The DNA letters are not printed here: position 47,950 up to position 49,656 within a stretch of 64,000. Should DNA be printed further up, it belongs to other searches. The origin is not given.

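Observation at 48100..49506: Archaeal-type ProRS is the last gene of the NRPS-PKS array whose loading domain has a proline-like code: candidate self-resistance or proline-analogue link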

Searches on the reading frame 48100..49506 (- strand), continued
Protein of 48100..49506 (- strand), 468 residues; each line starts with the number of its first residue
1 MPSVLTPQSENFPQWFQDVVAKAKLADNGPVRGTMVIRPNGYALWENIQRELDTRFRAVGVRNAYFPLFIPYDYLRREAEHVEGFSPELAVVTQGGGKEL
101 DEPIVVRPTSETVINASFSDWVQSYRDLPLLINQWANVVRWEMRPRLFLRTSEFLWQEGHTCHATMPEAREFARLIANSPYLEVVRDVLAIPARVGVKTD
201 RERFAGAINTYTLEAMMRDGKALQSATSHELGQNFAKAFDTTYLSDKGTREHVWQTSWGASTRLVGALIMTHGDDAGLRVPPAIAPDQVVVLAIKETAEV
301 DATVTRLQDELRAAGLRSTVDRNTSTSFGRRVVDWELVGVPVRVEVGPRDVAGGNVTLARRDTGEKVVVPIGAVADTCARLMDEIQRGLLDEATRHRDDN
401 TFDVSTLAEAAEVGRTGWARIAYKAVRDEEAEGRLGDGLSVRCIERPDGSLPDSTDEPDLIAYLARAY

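Call 36: search_solved_structures(query=window:48100-49506:-, max_evalue=1e-10, show_alignments=2)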
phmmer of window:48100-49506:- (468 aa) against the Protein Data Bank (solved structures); distinct sequences matched with E-value up to 1e-10: 29.
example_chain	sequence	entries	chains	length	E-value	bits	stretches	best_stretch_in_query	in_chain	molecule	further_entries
1h4q_A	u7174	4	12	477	1e-138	466.1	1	5-420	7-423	PROLYL-TRNA SYNTHETASE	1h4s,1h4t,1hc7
5xip_A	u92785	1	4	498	2.5e-106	359.4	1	5-408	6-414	Prolyl-tRNA synthetase, putative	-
5xio_A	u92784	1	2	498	5.3e-104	351.7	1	10-408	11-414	Proline-tRNA synthetase class II aaRS (Ybak RNA binding domain plus tRNA synthetase)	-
5f9y_A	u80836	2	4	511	5.7e-104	351.6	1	10-408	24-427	Aminoacyl-tRNA synthetase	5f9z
5xif_A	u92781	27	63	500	4e-103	348.8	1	6-410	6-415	Prolyl-tRNA synthetase (ProRS) | Prolyl-tRNA synthetase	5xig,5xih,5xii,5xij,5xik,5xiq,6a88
7v8k_A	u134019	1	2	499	4.3e-103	348.7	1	6-410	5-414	Prolyl-tRNA synthetase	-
6mn8_A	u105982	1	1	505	4.2e-102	345.4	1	8-401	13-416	Uncharacterized protein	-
6nab_A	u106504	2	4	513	6.4e-102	344.9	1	8-402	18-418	Prolyl-tRNA synthetase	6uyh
7f98_A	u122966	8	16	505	5.6e-98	331.9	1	8-397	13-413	Bifunctional glutamate/proline--tRNA ligase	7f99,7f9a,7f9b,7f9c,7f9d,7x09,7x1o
7y1w_A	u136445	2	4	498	5.7e-98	331.8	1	8-397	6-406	Bifunctional glutamate/proline--tRNA ligase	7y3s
7osy_A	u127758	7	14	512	5.9e-98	331.8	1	8-397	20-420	Bifunctional glutamate/proline--tRNA ligase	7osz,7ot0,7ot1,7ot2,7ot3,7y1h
7bbu_A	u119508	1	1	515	6e-98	331.8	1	8-397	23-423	Bifunctional glutamate/proline--tRNA ligase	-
5vad_A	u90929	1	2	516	6e-98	331.8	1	8-397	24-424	Bifunctional glutamate/proline--tRNA ligase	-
7y28_A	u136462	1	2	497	6.1e-98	331.7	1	8-397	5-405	Bifunctional glutamate/proline--tRNA ligase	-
4hvc_A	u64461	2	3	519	6.1e-98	331.7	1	8-397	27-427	Bifunctional glutamate/proline--tRNA ligase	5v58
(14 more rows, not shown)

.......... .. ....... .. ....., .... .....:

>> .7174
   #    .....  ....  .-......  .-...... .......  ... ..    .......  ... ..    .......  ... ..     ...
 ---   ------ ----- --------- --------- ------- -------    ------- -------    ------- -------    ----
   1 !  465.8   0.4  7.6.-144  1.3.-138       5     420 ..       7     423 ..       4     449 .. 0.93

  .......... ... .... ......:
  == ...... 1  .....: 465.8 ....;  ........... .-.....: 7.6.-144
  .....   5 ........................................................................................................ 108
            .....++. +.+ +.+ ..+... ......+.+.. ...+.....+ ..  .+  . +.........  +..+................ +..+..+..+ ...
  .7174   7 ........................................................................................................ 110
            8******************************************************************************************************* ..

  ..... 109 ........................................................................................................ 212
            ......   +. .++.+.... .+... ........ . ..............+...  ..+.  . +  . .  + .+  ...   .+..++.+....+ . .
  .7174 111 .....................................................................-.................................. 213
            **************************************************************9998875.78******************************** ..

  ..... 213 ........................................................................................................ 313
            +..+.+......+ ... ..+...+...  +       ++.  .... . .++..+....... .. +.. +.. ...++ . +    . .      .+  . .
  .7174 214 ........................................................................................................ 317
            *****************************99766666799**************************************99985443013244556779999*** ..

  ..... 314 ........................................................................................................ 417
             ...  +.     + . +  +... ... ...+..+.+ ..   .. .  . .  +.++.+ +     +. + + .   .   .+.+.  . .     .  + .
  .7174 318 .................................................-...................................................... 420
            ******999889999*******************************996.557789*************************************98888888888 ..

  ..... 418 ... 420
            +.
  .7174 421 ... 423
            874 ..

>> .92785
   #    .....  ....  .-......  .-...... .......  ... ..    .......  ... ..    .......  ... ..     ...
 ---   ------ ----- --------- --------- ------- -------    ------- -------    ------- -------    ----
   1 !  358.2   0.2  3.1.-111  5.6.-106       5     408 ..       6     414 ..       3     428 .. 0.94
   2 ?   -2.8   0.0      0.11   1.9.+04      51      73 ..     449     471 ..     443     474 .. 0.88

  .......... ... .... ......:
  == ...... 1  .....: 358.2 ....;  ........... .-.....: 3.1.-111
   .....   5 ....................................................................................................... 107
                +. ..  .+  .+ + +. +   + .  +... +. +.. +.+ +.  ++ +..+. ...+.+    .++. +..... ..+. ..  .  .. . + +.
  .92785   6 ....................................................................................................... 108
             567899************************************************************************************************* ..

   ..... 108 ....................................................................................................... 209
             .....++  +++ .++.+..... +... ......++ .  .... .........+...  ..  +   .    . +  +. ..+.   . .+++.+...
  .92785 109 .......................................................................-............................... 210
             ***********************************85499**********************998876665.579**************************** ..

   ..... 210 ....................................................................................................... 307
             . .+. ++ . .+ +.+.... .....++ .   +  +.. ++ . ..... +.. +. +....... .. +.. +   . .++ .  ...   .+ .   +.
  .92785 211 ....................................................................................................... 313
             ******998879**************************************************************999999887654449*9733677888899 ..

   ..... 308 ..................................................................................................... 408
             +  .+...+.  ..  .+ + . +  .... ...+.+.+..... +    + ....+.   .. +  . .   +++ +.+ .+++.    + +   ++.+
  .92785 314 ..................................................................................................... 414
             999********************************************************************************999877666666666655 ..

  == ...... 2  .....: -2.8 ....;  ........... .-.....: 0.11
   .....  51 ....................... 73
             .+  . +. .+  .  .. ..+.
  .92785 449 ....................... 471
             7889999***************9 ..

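Call 50: find_encoding_contigs(protein=P0006, flank=10000, max_places=2)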
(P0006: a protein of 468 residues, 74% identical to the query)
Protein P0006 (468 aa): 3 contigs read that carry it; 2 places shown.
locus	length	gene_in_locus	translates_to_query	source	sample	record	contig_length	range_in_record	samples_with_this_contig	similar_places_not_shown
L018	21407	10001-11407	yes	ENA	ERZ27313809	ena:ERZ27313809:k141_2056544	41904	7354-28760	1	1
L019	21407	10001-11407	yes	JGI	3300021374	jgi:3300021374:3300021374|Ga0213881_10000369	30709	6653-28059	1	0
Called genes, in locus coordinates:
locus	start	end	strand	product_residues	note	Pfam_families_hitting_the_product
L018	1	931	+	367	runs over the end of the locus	PF00144:Beta-lactamase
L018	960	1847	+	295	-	PF02668:TauD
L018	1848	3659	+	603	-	PF00501:AMP-binding, PF13193:AMP-binding_C, PF00550:PP-binding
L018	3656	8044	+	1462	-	PF00109:ketoacyl-synt, PF02801:Ketoacyl-synt_C, PF16197:KAsynt_C_assoc, PF00698:Acyl_transf_1, PF00106:adh_short, PF08659:KR, PF13561:adh_short_C2 (weak), PF00550:PP-binding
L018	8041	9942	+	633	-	PF02310:B12-binding, PF06368:Met_asp_mut_E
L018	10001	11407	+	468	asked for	PF00587:tRNA-synt_2b, PF03129:HGTP_anticodon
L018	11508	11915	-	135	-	-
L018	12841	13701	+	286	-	PF13560:HTH_31, PF19054:DUF5753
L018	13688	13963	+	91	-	PF04149:DUF397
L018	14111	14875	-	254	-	PF10935:DUF2637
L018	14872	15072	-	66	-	-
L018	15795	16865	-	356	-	-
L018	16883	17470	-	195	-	-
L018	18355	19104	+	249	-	PF07505:DUF5131, PF17338:GP88 (weak)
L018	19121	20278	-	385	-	-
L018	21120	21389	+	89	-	-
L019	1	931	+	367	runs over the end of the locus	PF00144:Beta-lactamase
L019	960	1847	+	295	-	PF02668:TauD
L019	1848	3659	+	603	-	PF00501:AMP-binding, PF13193:AMP-binding_C, PF00550:PP-binding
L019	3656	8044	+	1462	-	PF00109:ketoacyl-synt, PF02801:Ketoacyl-synt_C, PF16197:KAsynt_C_assoc, PF00698:Acyl_transf_1, PF00106:adh_short, PF08659:KR, PF13561:adh_short_C2 (weak), PF00550:PP-binding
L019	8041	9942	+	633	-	PF02310:B12-binding, PF06368:Met_asp_mut_E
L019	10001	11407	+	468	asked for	PF00587:tRNA-synt_2b, PF03129:HGTP_anticodon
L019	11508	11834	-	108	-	-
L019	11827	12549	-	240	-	-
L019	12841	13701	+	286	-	PF13560:HTH_31, PF19054:DUF5753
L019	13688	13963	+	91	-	PF04149:DUF397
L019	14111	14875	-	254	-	PF10935:DUF2637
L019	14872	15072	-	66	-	-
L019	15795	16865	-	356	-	-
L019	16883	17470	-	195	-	-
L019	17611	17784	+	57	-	-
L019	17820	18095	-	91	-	-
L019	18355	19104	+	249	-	PF07505:DUF5131, PF17338:GP88 (weak)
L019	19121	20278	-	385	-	-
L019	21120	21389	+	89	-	-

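Call 51: find_encoding_contigs(protein=P0007, flank=10000, max_places=2)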
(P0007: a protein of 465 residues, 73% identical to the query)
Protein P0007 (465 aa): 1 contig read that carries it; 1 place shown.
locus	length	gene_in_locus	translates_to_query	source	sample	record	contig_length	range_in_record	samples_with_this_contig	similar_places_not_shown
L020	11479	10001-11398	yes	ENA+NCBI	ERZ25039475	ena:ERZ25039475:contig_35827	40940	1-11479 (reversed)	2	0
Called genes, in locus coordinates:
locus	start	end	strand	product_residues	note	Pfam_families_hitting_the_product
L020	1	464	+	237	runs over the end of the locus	-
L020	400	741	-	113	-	-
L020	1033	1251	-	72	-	-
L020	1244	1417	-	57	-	-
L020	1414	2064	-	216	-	PF04542:Sigma70_r2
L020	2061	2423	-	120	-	-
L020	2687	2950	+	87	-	-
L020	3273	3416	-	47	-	-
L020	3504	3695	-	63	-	-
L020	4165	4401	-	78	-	-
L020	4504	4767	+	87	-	-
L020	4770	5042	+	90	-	-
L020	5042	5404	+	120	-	-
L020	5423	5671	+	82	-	-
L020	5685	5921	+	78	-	-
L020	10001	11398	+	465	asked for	PF00587:tRNA-synt_2b, PF03129:HGTP_anticodon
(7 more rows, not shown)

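Call 52: find_encoding_contigs(protein=P0004, flank=10000, max_places=2)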
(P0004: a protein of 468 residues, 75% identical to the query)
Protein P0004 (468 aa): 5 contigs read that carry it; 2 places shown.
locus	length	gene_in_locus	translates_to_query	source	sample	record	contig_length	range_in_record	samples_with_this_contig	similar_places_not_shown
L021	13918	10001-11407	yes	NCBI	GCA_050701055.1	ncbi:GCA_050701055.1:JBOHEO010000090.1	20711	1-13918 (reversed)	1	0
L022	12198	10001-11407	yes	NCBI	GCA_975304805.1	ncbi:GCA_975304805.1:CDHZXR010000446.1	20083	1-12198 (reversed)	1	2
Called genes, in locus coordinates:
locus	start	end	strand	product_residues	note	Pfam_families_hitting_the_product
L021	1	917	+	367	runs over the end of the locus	PF00144:Beta-lactamase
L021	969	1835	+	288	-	PF02668:TauD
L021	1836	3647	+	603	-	PF00501:AMP-binding, PF13193:AMP-binding_C, PF00550:PP-binding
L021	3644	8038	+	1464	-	PF00109:ketoacyl-synt, PF02801:Ketoacyl-synt_C, PF16197:KAsynt_C_assoc, PF00698:Acyl_transf_1, PF00106:adh_short, PF08659:KR, PF13561:adh_short_C2 (weak), PF00550:PP-binding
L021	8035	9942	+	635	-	PF02310:B12-binding, PF06368:Met_asp_mut_E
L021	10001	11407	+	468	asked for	PF00587:tRNA-synt_2b, PF03129:HGTP_anticodon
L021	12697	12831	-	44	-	-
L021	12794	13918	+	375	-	PF01381:HTH_3, PF12844:HTH_19 (weak), PF13560:HTH_31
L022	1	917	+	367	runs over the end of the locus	PF00144:Beta-lactamase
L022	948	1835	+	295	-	PF02668:TauD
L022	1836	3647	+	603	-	PF00501:AMP-binding, PF13193:AMP-binding_C, PF00550:PP-binding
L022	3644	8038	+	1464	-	PF00109:ketoacyl-synt, PF02801:Ketoacyl-synt_C, PF16197:KAsynt_C_assoc, PF00698:Acyl_transf_1, PF00106:adh_short, PF08659:KR, PF13561:adh_short_C2 (weak), PF00550:PP-binding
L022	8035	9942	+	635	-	PF02310:B12-binding, PF06368:Met_asp_mut_E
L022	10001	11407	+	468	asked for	PF00587:tRNA-synt_2b, PF03129:HGTP_anticodon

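Call 80: find_encoding_contigs(protein=P0002, flank=10000, max_places=2)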
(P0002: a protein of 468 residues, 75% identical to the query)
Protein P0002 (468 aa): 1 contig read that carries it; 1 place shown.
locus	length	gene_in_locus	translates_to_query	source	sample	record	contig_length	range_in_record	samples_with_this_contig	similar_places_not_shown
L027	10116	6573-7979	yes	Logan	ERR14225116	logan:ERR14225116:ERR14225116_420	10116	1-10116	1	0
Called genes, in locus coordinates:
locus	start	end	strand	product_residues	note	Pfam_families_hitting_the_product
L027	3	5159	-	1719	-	?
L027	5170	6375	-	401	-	PF05977:MFS_3, PF07690:MFS_1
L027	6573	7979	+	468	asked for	PF00587:tRNA-synt_2b, PF03129:HGTP_anticodon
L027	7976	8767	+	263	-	PF05175:MTS, PF06325:PrmA, PF13847:Methyltransf_31 (weak), PF13649:Methyltransf_25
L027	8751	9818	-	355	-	PF00795:CN_hydrolase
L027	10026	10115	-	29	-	?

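Call 89: find_related_loci(query=L019:960-1847:+, collection=metagenome_contigs, flank=10000)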
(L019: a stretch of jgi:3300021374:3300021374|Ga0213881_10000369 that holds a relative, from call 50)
Query L019:960-1847:+ (295 aa) in metagenome_contigs; peptide patterns used: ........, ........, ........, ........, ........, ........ (x = any residue, [..] = any of these).
248 stretches matched a pattern; 2 encode a relative of the query (tblastn E <= 1e-3); 1 distinct loci.
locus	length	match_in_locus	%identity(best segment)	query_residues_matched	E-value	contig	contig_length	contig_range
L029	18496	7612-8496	100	1-295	0e+0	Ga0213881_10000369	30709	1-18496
